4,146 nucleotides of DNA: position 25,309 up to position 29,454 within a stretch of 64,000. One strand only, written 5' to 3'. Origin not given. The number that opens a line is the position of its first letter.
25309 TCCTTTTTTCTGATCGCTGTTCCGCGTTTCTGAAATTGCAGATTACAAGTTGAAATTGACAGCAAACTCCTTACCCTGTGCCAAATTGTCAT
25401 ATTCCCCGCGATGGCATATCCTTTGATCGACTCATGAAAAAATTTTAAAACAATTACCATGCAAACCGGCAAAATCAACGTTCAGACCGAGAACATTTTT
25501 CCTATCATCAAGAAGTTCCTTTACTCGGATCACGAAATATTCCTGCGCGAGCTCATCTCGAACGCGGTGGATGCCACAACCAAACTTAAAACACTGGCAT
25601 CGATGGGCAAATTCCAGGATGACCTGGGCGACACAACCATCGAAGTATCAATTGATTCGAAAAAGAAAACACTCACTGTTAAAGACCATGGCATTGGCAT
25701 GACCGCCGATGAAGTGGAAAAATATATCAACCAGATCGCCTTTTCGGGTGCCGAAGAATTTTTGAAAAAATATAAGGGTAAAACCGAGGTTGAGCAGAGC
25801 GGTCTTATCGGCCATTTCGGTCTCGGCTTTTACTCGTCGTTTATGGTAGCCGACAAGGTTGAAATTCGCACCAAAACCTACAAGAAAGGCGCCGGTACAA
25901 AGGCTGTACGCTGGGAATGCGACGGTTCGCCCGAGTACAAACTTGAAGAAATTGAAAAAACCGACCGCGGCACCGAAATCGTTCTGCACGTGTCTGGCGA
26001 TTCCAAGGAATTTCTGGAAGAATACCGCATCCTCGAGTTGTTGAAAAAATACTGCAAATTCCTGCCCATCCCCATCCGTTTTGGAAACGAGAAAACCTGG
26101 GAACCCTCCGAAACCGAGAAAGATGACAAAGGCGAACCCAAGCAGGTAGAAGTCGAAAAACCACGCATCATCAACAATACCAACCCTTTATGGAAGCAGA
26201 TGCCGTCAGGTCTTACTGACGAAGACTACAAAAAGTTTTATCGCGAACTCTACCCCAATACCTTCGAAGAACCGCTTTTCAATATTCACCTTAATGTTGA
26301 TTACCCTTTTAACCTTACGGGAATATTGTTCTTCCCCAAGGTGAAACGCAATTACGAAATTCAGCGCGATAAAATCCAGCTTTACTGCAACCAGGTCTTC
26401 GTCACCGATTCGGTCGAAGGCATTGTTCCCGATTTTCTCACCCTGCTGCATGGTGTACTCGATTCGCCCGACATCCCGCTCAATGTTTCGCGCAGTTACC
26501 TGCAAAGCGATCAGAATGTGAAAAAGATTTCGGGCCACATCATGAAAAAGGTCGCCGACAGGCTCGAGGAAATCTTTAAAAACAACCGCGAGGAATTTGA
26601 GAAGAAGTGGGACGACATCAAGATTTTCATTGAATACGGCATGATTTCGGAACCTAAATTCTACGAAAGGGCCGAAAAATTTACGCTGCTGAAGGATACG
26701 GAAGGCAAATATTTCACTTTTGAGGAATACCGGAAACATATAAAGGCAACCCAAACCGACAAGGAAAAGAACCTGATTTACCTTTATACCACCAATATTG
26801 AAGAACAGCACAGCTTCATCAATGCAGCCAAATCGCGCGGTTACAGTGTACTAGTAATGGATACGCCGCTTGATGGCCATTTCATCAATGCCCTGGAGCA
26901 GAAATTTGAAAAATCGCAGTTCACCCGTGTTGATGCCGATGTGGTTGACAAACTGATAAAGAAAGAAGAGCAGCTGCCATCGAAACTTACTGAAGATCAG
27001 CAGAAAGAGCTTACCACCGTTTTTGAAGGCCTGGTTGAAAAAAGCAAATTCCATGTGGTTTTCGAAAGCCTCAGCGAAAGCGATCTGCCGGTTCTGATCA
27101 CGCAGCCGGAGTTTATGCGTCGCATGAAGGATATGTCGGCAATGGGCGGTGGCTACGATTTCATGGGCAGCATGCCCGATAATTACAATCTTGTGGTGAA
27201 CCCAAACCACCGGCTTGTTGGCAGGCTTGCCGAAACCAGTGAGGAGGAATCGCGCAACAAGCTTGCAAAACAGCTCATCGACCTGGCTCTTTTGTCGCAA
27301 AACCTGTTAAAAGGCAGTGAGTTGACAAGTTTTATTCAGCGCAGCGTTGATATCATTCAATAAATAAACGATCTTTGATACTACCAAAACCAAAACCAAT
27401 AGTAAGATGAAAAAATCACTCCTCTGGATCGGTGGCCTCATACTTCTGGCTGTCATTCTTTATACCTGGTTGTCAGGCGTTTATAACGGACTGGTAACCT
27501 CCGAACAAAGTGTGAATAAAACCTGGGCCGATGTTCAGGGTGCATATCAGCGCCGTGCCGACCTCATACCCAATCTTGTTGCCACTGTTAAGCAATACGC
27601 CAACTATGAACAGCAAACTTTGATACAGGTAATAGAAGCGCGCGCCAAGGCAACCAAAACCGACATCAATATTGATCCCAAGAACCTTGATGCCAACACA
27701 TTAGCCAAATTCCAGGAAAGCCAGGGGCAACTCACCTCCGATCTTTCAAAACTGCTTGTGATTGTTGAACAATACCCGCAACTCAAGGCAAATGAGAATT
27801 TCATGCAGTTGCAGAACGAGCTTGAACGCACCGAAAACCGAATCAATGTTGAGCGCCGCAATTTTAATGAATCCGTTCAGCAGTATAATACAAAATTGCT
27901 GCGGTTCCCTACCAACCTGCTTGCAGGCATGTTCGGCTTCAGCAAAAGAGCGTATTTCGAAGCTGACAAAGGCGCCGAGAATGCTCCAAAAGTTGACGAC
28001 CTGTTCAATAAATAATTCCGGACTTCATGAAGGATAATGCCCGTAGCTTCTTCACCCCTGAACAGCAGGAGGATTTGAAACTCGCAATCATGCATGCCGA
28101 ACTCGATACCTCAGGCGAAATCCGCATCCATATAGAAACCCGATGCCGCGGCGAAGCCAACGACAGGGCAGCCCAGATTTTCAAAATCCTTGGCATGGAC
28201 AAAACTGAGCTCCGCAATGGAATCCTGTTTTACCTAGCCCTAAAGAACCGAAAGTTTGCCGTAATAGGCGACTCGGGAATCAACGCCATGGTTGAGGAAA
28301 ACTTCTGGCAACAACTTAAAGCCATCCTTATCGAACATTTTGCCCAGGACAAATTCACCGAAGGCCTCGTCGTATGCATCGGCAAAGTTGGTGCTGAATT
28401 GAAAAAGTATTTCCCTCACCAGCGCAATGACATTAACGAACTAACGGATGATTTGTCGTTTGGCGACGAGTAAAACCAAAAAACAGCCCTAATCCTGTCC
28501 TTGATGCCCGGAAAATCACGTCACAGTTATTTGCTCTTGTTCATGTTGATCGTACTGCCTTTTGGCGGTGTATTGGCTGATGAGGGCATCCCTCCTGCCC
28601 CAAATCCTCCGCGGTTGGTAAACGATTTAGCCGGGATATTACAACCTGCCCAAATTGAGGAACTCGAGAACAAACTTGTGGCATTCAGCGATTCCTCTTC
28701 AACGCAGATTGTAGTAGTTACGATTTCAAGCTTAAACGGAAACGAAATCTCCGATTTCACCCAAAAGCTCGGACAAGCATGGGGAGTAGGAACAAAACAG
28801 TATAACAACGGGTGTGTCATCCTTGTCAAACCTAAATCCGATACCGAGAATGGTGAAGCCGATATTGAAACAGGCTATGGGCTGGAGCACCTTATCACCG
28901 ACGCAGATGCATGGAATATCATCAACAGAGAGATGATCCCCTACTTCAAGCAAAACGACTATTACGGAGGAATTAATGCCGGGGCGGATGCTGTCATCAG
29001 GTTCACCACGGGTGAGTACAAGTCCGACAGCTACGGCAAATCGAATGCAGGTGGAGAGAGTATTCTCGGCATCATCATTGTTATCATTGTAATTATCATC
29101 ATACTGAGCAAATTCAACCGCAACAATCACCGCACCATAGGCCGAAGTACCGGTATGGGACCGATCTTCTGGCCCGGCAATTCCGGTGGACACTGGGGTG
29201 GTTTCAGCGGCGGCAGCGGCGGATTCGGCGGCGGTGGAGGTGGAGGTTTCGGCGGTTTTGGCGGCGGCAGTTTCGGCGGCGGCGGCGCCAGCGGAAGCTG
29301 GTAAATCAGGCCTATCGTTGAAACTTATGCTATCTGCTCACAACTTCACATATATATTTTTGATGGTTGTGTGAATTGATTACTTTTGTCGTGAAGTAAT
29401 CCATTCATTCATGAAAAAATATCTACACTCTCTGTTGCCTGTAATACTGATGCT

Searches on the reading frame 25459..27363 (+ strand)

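Call 16: search_protein_families(library=pfam, proteins=[window:25459-27363:+], max_evalue=0.001)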
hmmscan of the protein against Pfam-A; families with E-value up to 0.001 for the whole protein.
window:25459-27363:+ (634 aa): 3 families
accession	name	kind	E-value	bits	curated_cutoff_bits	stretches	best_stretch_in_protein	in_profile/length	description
PF00183.23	HSP90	-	5.3e-56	191.1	24.4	1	210-611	27-461/518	Hsp90 protein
PF13589.12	HATPase_c_3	-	5.5e-11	43.1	25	1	27-152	5-105/137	Histidine kinase-, DNA gyrase B-, and HSP90-like ATPase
PF02518.31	HATPase_c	-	5.3e-07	30.5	26.4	1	29-136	10-93/111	Histidine kinase-, DNA gyrase B-, and HSP90-like ATPase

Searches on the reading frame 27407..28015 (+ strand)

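Call 17: search_protein_families(library=pfam, proteins=[window:27407-28015:+], max_evalue=0.001)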
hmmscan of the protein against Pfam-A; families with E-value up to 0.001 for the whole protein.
window:27407-28015:+ (202 aa): 1 family
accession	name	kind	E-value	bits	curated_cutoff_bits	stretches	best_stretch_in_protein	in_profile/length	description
PF04011.17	LemA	-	2.2e-56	190.3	26.2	1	40-197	2-148/149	LemA family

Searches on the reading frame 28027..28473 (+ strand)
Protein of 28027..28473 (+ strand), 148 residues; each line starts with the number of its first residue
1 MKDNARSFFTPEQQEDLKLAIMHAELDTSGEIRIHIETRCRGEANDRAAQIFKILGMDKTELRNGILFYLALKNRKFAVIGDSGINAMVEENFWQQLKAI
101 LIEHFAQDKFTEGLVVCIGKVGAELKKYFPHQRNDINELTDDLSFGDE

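Call 17: search_protein_families(library=pfam, proteins=[window:28027-28473:+], max_evalue=0.001)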
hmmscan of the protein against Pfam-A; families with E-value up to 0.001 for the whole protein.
window:28027-28473:+ (148 aa): 1 family
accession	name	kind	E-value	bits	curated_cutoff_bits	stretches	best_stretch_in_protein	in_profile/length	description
PF04536.20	TPM_phosphatase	-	1.5e-16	61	22.1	1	7-121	6-122/125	TPM domain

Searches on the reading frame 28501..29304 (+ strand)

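Call 17: search_protein_families(library=pfam, proteins=[window:28501-29304:+], max_evalue=0.001)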
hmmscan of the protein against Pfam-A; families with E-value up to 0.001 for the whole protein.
window:28501-29304:+ (267 aa): 2 families
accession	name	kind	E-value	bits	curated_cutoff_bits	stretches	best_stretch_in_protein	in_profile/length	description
PF04536.20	TPM_phosphatase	-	6.9e-38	129.9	22.1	1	40-167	1-124/125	TPM domain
PF25184.1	YxzE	-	0.00051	21.5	40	1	188-248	4-64/65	YxzE-like putative bacteriocin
